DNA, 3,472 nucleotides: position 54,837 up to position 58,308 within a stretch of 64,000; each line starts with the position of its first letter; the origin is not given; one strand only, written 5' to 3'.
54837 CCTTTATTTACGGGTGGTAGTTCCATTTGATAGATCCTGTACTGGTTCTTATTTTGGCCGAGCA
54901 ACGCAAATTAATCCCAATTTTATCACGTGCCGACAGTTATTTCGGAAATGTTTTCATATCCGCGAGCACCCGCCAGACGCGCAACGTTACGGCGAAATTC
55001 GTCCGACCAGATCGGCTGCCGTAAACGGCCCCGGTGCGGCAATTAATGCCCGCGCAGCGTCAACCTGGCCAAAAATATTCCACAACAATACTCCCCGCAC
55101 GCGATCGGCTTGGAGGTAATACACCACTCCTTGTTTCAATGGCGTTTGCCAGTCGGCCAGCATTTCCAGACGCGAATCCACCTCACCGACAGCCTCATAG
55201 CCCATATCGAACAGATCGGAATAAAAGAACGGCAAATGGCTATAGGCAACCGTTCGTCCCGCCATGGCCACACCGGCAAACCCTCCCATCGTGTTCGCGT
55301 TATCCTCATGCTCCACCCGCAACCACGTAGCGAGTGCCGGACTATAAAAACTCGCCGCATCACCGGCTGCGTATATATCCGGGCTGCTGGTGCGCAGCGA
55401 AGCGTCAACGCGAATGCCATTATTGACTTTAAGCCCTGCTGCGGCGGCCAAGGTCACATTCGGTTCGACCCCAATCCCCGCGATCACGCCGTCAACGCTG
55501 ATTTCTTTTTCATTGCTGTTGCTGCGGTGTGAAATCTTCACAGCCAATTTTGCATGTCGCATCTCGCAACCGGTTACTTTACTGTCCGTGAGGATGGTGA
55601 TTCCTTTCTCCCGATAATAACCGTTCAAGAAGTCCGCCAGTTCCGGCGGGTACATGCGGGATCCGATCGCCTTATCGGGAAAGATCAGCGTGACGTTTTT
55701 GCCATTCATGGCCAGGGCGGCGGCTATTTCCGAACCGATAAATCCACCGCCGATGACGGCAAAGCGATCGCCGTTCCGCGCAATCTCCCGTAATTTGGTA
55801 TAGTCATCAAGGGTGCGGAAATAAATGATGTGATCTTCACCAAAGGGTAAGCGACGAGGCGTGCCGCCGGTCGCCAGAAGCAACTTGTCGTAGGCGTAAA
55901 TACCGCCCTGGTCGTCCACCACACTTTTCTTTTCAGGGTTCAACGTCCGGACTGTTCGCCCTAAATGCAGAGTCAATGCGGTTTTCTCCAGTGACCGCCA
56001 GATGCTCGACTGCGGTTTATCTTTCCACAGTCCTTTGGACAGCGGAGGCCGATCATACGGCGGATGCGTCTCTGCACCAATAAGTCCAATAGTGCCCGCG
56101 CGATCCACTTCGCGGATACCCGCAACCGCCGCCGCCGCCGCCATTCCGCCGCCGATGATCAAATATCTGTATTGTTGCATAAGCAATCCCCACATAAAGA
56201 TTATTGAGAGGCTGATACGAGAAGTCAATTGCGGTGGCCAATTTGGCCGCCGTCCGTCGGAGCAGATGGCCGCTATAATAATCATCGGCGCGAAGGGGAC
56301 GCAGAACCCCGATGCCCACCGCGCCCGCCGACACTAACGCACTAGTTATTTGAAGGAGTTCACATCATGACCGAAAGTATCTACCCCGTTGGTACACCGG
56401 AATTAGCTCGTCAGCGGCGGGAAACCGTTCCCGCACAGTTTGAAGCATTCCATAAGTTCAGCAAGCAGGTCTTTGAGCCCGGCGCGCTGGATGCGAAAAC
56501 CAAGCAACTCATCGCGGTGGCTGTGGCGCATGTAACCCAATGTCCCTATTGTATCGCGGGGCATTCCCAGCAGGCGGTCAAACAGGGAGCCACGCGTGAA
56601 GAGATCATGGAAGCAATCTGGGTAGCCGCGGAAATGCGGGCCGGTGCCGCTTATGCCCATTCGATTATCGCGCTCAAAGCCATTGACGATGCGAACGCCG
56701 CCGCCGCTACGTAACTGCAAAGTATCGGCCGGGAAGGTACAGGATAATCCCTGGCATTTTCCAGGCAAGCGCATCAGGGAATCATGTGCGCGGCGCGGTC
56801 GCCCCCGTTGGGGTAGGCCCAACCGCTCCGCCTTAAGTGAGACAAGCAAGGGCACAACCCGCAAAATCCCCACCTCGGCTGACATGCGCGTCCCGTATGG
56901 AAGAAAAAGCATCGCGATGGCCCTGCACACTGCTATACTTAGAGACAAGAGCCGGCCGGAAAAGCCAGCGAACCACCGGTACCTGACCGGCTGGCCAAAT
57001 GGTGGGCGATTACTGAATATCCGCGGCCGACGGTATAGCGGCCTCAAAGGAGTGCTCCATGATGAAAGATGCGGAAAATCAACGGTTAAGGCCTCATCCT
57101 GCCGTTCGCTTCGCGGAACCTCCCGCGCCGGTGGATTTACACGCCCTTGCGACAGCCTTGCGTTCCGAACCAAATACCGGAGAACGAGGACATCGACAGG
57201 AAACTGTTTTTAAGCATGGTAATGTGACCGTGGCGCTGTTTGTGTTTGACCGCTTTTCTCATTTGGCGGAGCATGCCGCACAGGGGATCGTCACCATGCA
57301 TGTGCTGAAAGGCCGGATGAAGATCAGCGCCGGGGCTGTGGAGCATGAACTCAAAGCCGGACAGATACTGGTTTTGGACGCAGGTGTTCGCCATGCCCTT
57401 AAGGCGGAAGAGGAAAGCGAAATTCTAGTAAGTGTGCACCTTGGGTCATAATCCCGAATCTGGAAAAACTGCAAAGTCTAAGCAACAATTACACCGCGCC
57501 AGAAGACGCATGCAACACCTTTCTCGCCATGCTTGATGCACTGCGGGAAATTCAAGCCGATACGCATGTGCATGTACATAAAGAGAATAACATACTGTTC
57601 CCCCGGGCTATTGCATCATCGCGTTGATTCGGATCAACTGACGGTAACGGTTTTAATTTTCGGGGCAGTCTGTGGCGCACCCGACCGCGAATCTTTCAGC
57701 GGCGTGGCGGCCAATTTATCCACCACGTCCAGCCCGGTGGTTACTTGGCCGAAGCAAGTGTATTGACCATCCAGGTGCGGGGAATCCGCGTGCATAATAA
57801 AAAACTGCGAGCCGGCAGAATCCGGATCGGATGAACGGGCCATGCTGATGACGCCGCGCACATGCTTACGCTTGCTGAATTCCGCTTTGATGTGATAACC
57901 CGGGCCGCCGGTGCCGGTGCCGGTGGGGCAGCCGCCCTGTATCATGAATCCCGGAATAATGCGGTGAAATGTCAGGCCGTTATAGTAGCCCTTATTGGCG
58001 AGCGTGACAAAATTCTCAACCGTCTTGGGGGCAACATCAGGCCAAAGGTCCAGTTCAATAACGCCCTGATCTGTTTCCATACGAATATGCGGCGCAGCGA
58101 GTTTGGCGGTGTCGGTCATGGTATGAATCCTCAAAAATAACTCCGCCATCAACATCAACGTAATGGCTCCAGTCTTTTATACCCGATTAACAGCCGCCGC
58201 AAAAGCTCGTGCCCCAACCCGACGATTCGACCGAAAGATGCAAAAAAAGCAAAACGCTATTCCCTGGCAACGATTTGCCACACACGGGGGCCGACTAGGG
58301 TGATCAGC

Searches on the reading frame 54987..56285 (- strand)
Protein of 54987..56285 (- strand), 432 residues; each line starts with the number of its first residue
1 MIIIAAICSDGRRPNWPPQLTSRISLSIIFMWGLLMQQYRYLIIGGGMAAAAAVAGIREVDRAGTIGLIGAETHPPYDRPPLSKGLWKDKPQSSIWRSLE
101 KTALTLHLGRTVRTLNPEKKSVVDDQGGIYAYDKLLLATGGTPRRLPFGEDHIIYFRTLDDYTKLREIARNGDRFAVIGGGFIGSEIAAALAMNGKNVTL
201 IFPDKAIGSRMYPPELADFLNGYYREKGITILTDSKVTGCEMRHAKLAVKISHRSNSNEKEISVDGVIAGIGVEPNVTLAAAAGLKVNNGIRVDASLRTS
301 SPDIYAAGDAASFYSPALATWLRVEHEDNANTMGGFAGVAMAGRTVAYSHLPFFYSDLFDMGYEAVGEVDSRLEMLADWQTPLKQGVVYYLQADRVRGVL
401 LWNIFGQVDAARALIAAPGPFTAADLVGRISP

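Call 34: search_protein_families(library=pfam, proteins=[window:54987-56285:-], max_evalue=0.0001)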
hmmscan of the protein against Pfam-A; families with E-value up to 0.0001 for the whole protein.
window:54987-56285:- (432 aa): 5 families
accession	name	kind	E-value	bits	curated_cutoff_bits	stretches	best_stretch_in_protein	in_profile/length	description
PF07992.20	Pyr_redox_2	-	2.7e-55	188.3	26.1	1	39-321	1-278/291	Pyridine nucleotide-disulphide oxidoreductase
PF14721.12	AIF_C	-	3.8e-16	60.2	25.9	2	384-416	97-129/130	Apoptosis-inducing factor, mitochondrion-associated, C-term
PF00070.33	Pyr_redox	-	4.6e-14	53.1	22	1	174-246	1-72/82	Pyridine nucleotide-disulphide oxidoreductase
PF13738.12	Pyr_redox_3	-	9.7e-09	35.3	30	1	100-308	92-305/305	Pyridine nucleotide-disulphide oxidoreductase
PF01266.30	DAO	-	2e-05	24.7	27.9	0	175-207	2-34/353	FAD dependent oxidoreductase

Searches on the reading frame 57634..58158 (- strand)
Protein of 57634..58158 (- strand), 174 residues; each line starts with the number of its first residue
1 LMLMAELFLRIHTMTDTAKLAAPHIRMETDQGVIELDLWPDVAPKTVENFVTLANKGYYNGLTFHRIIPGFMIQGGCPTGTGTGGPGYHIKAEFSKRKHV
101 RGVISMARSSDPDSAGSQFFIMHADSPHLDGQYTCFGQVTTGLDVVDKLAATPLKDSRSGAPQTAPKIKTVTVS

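Call 34: search_protein_families(library=pfam, proteins=[window:57634-58158:-], max_evalue=0.0001)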
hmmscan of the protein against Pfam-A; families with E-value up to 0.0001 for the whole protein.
window:57634-58158:- (174 aa): 1 family
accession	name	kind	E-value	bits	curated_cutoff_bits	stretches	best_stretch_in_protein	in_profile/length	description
PF00160.26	Pro_isomerase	-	2.8e-50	171.1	21.7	1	25-173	2-159/159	Cyclophilin type peptidyl-prolyl cis-trans isomerase/CLD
